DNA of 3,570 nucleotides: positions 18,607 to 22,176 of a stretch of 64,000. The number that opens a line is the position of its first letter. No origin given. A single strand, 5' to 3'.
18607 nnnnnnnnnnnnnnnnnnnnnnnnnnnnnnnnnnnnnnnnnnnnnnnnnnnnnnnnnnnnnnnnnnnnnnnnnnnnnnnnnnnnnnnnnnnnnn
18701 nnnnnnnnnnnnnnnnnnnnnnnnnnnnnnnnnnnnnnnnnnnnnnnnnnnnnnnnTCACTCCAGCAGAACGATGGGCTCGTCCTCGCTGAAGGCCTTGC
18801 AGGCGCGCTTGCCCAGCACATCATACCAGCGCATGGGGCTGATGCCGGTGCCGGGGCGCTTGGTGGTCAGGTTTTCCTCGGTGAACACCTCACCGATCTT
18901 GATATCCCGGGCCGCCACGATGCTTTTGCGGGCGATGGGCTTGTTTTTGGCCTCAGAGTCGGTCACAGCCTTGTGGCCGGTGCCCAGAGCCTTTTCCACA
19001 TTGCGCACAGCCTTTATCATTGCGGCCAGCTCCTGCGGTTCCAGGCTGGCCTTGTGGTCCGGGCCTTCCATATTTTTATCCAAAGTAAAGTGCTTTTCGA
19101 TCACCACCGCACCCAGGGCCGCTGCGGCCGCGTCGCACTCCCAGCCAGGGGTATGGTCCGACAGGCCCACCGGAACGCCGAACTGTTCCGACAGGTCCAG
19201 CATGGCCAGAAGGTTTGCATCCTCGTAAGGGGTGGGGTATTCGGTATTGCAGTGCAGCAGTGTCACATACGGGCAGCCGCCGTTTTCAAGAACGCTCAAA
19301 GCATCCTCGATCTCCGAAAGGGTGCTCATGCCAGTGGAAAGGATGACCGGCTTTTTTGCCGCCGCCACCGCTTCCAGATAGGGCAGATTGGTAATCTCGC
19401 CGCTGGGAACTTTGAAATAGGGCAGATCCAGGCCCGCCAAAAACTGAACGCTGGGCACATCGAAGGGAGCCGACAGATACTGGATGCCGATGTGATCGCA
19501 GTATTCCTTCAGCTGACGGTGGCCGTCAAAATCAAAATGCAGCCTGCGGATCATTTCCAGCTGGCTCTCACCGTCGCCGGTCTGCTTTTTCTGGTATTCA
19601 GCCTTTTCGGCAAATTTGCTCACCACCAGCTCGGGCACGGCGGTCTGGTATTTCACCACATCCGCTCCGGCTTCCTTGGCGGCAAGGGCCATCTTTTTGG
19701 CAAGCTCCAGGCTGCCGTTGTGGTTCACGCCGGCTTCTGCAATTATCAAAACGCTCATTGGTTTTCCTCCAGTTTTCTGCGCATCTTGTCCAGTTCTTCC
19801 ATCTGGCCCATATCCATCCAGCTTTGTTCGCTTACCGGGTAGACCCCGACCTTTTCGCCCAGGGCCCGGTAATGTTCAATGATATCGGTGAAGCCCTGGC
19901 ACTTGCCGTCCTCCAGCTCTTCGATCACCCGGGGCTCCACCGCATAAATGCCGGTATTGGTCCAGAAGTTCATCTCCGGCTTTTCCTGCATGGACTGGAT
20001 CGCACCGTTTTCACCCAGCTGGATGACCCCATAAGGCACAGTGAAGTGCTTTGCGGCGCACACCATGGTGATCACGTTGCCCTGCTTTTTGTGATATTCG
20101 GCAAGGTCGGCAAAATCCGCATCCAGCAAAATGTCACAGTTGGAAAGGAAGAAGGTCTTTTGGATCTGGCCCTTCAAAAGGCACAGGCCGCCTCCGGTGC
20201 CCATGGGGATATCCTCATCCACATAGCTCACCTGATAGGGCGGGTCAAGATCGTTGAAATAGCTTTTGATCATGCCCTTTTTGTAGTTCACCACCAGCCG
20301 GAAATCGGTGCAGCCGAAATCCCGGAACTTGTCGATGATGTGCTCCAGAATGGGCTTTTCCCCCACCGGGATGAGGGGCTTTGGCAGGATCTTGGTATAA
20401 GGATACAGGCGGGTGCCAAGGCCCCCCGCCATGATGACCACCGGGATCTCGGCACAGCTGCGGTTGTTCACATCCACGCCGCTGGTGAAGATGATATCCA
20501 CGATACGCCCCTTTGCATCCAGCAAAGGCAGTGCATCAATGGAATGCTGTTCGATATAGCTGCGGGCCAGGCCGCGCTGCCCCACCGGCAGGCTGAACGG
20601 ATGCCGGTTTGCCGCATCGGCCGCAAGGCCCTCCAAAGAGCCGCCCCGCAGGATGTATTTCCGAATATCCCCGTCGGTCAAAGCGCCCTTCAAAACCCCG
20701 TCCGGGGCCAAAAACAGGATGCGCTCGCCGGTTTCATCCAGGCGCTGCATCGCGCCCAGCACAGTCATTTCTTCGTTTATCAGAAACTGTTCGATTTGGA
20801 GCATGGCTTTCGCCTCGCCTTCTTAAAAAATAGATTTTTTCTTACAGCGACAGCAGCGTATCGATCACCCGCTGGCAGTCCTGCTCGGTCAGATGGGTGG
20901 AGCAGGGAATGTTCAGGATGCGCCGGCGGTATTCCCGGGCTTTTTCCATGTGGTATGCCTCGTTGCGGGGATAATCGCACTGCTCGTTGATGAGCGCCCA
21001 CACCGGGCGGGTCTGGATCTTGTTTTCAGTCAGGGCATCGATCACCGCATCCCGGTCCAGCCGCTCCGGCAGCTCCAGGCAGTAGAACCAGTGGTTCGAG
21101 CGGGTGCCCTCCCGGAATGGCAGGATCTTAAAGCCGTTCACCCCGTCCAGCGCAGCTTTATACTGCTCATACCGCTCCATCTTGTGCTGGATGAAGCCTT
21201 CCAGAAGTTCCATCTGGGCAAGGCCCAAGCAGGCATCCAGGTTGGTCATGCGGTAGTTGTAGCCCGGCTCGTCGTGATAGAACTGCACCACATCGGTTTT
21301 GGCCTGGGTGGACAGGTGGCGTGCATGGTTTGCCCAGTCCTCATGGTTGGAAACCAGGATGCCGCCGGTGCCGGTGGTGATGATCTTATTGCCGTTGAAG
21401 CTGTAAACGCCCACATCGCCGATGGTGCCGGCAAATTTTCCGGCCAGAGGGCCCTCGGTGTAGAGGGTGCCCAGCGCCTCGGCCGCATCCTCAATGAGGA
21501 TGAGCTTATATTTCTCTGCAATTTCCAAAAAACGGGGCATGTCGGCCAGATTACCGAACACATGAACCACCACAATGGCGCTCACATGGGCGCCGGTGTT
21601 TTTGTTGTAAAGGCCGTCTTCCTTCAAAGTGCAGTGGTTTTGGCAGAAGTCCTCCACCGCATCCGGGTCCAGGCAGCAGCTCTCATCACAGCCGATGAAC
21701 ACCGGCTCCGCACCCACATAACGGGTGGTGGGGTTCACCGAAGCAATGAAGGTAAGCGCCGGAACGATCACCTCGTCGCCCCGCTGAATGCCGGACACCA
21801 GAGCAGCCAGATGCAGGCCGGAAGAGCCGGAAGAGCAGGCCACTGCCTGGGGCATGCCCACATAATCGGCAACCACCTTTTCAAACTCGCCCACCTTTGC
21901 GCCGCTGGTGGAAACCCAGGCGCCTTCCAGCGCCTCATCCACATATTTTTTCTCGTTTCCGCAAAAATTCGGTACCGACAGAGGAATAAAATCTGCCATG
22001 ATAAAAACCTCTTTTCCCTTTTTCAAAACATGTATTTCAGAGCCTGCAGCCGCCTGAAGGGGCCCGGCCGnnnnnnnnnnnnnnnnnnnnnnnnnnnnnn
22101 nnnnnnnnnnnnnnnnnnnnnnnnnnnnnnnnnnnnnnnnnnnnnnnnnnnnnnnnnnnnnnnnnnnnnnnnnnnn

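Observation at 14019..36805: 23-kb legionaminic-acid-type surface-glycan locus built as two divergent operons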

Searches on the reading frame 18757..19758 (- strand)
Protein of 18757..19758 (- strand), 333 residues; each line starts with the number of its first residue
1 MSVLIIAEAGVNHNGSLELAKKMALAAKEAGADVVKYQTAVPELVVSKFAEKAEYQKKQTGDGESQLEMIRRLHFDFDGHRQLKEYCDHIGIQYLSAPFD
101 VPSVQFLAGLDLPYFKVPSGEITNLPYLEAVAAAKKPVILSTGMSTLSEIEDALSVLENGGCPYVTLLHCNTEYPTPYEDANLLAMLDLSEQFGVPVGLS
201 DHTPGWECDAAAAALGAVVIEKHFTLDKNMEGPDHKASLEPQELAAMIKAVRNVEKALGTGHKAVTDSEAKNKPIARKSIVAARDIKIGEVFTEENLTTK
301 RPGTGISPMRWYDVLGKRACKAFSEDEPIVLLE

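Call 3: search_protein_families(library=pfam, proteins=[window:18757-19758:-])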
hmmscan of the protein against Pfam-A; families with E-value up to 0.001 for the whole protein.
window:18757-19758:- (333 aa): 2 families
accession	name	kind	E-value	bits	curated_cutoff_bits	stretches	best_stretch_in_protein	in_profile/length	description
PF03102.20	NeuB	-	3.1e-97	325.2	22.1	1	26-263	4-241/241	NeuB family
PF08666.17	SAF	-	1.7e-11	44.9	21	1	278-329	2-57/63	SAF domain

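Call 5: search_protein_families(library=ncbifam, proteins=[window:18757-19758:-], max_evalue=0.01)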
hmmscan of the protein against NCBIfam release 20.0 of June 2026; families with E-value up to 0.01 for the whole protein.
window:18757-19758:- (333 aa): 5 families
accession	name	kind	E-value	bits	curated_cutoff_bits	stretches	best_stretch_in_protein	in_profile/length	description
TIGR03569.1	NeuB_NnaB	equivalog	6.4e-142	472.4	399.65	1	3-329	1-329/329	N-acetylneuraminate synthase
TIGR03586.1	PseI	equivalog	2.2e-94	316.3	340.25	1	3-328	2-326/327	pseudaminic acid synthase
TIGR01361.1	DAHP_synth_Bsub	equivalog_domain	0.0017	17.8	267.75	0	115-169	112-167/260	3-deoxy-7-phosphoheptulonate synthase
NF006421.0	PRK08673.1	subfamily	0.0032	16.7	335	0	115-153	181-220/338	3-deoxy-7-phosphoheptulonate synthase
NF009933.0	PRK13396.1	subfamily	0.0087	15.1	486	0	119-167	192-241/352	3-deoxy-7-phosphoheptulonate synthase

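Call 12: find_encoding_contigs(protein=window:18757-19758:-, flank=10000, max_places=6)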
Protein window:18757-19758:- (333 aa): no gene with exactly this product is on record in the collection.

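Call 39: search_solved_structures(query=window:18757-19758:-, max_evalue=1e-10)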
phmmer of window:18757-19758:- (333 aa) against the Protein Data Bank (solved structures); distinct sequences matched with E-value up to 1e-10: 8.
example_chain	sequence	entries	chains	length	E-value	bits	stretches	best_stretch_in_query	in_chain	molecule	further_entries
8h2c_A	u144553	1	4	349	2.1e-62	214.9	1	3-322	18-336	Pseudaminic acid synthase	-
1xuu_A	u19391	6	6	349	5.7e-58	200.3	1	4-319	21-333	polysialic acid capsule biosynthesis protein SiaC | N-acetylneuraminate synthase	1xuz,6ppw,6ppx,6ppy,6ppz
4ipj_A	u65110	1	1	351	1.5e-57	198.9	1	4-319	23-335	Polysialic acid capsule biosynthesis protein SiaC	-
4ipi_A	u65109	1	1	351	4e-57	197.5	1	4-319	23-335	Polysialic acid capsule biosynthesis protein SiaC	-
2wqp_A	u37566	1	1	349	1.4e-56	195.7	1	4-319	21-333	POLYSIALIC ACID CAPSULE BIOSYNTHESIS PROTEIN SIAC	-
1vli_A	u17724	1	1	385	6.7e-46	160.6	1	3-322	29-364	Spore coat polysaccharide biosynthesis protein spsE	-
6ncs_A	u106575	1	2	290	2.5e-42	148.9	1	3-268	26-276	N-acetylneuraminic acid (Sialic acid) synthetase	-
3g8r_A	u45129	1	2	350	2.2e-22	83.4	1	90-319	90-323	Probable spore coat polysaccharide biosynthesis protein E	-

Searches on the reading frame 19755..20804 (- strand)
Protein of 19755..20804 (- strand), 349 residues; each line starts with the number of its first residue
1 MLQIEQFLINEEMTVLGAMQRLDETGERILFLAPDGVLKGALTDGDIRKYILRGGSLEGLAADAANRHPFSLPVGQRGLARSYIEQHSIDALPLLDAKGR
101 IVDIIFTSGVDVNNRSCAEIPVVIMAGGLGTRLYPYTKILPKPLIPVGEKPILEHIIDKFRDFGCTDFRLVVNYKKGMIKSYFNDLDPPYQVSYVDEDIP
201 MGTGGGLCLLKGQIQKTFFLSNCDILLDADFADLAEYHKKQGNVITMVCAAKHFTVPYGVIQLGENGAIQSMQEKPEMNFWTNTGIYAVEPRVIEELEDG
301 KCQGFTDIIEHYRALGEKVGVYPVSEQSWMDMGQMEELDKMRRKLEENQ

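Call 3: search_protein_families(library=pfam, proteins=[window:19755-20804:-])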
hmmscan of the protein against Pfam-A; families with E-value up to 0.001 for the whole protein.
window:19755-20804:- (349 aa): 3 families
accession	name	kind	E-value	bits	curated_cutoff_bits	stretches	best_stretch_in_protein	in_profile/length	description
PF00483.29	NTP_transferase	-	1.6e-30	106.9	21.2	1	123-347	3-244/245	Nucleotidyl transferase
PF12804.13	NTP_transf_3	-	1.3e-11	45.4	27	1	122-258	1-131/160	MobA-like NTP transferase domain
PF00571.33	CBS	-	0.00075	20.2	24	0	9-52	12-56/57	CBS domain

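Call 5: search_protein_families(library=ncbifam, proteins=[window:19755-20804:-], max_evalue=0.01)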
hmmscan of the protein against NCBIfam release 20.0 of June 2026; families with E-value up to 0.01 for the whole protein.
window:19755-20804:- (349 aa): 40 families (the best 25 are shown)
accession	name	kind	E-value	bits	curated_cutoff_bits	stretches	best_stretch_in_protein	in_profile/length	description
TIGR03992.1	Arch_glmU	subfamily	3.9e-36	124.8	292.1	1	122-337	3-219/393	bifunctional sugar-1-phosphate nucleotidylyltransferase/acetyltransferase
TIGR02623.1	G1P_cyt_trans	equivalog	3.3e-28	98.8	300.25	2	122-184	3-65/255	glucose-1-phosphate cytidylyltransferase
NF052502.1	man1P_GTase_Rv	exception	5.1e-27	94.7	440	1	122-338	3-223/352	mannose-1-phosphate guanylyltransferase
NF049965.1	GlMnHpPGnyltfHddC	equivalog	1.1e-24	87.3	300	1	123-334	4-210/221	D-glycero-D-manno-heptose 1-phosphate guanosyltransferase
NF041313.1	UDPGP_AglF_Halo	equivalog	6.6e-23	81.4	400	1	123-295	4-180/234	UTP--glucose-1-phosphate uridylyltransferase AglF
NF045761.1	NAMPUrTaseMurU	equivalog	4.2e-21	75.8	250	1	123-342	4-224/226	N-acetylmuramate alpha-1-phosphate uridylyltransferase MurU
TIGR01208.1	rmlA_long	equivalog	2.3e-18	66.2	320.25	1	123-345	3-234/353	glucose-1-phosphate thymidylyltransferase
NF041173.1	Sug_nt_acttase_Thmprot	equivalog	3.9e-18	65.6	600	1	122-337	3-219/405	bifunctional sugar-1-phosphate nucleotidylyltransferase/acetyltransferase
TIGR01099.1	galU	equivalog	4.8e-14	52.6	326.8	1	122-184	4-66/261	UTP--glucose-1-phosphate uridylyltransferase GalU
TIGR01173.1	glmU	equivalog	3.3e-12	46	366.85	1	122-323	3-213/452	bifunctional UDP-N-acetylglucosamine diphosphorylase/glucosamine-1-phosphate N-acetyltransferase GlmU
NF045697.1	MurNAcPUrMurU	equivalog_domain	5.1e-12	45.7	370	1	124-338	2-221/229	N-acetylmuramate alpha-1-phosphate uridylyltransferase MurU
NF010932.0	PRK14352.1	equivalog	7.2e-11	41.4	611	1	118-326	5-227/488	bifunctional UDP-N-acetylglucosamine diphosphorylase/glucosamine-1-phosphate N-acetyltransferase GlmU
NF041135.1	IPPtranDIPPsyn_Thcocales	equivalog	1.2e-10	41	580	1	123-345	4-217/419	bifunctional L-myo-inositol-1-phosphate cytidylyltransferase/CDP-L-myo-inositol myo-inositolphosphotransferase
NF010934.1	PRK14354.1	equivalog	1.6e-10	40.1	450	1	122-327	2-217/447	bifunctional UDP-N-acetylglucosamine diphosphorylase/glucosamine-1-phosphate N-acetyltransferase GlmU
TIGR01207.1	rmlA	equivalog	5.1e-10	38.9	360.65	1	123-337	3-228/286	glucose-1-phosphate thymidylyltransferase RfbA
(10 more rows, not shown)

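Call 40: search_solved_structures(query=window:19755-20804:-, max_evalue=0.00001)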
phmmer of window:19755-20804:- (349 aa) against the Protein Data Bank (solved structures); distinct sequences matched with E-value up to 0.00001: 57.
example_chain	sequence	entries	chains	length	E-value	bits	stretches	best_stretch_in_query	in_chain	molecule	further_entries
7x8j_A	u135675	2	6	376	1.1e-23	87.2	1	122-337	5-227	Mannose-1-phosphate guanylyltransferase 1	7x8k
8yre_D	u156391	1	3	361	1.2e-23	87.2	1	122-337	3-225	Mannose-1-phosphate guanylyltransferase 1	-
7whr_B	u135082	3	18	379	4.8e-22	81.9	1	122-337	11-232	Nucleotidyl transferase family protein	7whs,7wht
7d72_K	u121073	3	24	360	1.2e-19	74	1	122-337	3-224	Mannose-1-phosphate guanyltransferase beta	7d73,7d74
8x7s_B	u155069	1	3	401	1e-18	70.9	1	120-301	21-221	UTP--glucose-1-phosphate uridylyltransferase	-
1tzf_A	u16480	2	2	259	3.4e-17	65.9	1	122-184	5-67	Glucose-1-phosphate cytidylyltransferase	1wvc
5xhw_A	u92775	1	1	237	5.6e-14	55.4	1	121-311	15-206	Putative 6-deoxy-D-mannoheptose pathway protein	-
6jq8_A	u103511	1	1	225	5.7e-14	55.3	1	122-311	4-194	Putative 6-deoxy-D-mannoheptose pathway protein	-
8hhd_A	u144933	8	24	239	1.1e-12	51.1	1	118-347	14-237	Nucleotidyl transferase | N-acetylmuramate alpha-1-phosphate uridylyltransferase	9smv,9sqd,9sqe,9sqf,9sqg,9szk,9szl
7d72_A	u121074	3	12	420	5.7e-12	48.8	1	123-299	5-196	Mannose-1-phosphate guanyltransferase alpha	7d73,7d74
3hl3_A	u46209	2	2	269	2.9e-11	46.4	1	120-335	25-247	Glucose-1-phosphate thymidylyltransferase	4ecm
8yre_A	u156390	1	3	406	1.3e-10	44.3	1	120-301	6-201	ADP-glucose pyrophosphorylase family protein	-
4ho0_A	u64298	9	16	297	2.6e-10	43.3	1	123-340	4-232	Glucose-1-phosphate thymidylyltransferase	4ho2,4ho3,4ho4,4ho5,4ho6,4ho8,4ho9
5z09_A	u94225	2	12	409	6.8e-10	41.9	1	123-334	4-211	Dual sugar-1-phosphate nucleotidylyltransferase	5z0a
4y7t_A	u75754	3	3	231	7.6e-10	41.8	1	122-340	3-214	Nucleotidyl transferase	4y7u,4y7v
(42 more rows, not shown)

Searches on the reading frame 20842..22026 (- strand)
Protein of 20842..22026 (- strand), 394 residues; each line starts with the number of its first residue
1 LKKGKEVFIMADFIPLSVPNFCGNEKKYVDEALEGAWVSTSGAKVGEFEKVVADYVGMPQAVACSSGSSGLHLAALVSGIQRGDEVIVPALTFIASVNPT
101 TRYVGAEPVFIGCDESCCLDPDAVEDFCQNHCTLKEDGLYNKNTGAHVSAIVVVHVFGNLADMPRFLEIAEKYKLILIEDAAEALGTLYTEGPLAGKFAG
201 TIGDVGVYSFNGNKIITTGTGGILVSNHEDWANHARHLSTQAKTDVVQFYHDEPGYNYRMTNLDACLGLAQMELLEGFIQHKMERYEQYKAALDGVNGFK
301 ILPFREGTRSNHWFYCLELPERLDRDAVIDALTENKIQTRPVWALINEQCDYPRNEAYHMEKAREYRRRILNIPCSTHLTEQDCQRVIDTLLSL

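Call 3: search_protein_families(library=pfam, proteins=[window:20842-22026:-])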
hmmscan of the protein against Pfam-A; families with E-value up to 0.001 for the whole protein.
window:20842-22026:- (394 aa): 2 families
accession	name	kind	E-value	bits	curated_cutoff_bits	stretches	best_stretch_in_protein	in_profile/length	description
PF01041.23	DegT_DnrJ_EryC1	-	8.3e-89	298.7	19.8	1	24-391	6-359/360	DegT/DnrJ/EryC1/StrS aminotransferase family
PF00155.27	Aminotran_1_2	-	6.2e-05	22.8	19.7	1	46-127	45-136/361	Aminotransferase class I and II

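Call 5: search_protein_families(library=ncbifam, proteins=[window:20842-22026:-], max_evalue=0.01)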
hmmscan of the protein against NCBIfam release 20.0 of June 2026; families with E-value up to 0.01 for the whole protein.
window:20842-22026:- (394 aa): 9 families
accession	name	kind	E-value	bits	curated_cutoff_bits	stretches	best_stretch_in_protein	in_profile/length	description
TIGR04181.1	NHT_00031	hypoth_equivalog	7.8e-135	449.4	420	1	14-376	1-359/359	LegC family aminotransferase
TIGR03588.1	PseC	equivalog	1.7e-64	218.1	423.5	1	24-392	12-377/380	UDP-4-amino-4,6-dideoxy-N-acetyl-beta-L-altrosamine transaminase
TIGR04427.1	PLP_DesI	equivalog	2.8e-47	161.7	650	1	29-390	38-378/390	dTDP-4-dehydro-6-deoxyglucose aminotransferase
NF008687.0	PRK11706.1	equivalog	2.4e-45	154.9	375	1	14-393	2-372/375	dTDP-4-amino-4,6-dideoxygalactose transaminase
NF008658.2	PRK11658.1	equivalog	4.6e-44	150.6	631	1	10-392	1-374/379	UDP-4-amino-4-deoxy-L-arabinose aminotransferase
NF011936.0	PRK15407.1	equivalog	5.2e-39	134.2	423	2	25-230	48-239/440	lipopolysaccharide biosynthesis protein RfbH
TIGR02379.1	ECA_wecE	subfamily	1.6e-37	129.1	434.85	1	13-392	1-372/376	dTDP-4-amino-4,6-dideoxy-D-glucose transaminase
TIGR01825.1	gly_Cac_T_rel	subfamily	0.0018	17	535.4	1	47-192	82-211/385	BioF/Kbl family PLP-dependent acyltransferase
NF047600.1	SerpalmtaseCFB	equivalog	0.008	14.9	640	0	148-237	174-264/395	serine palmitoyltransferase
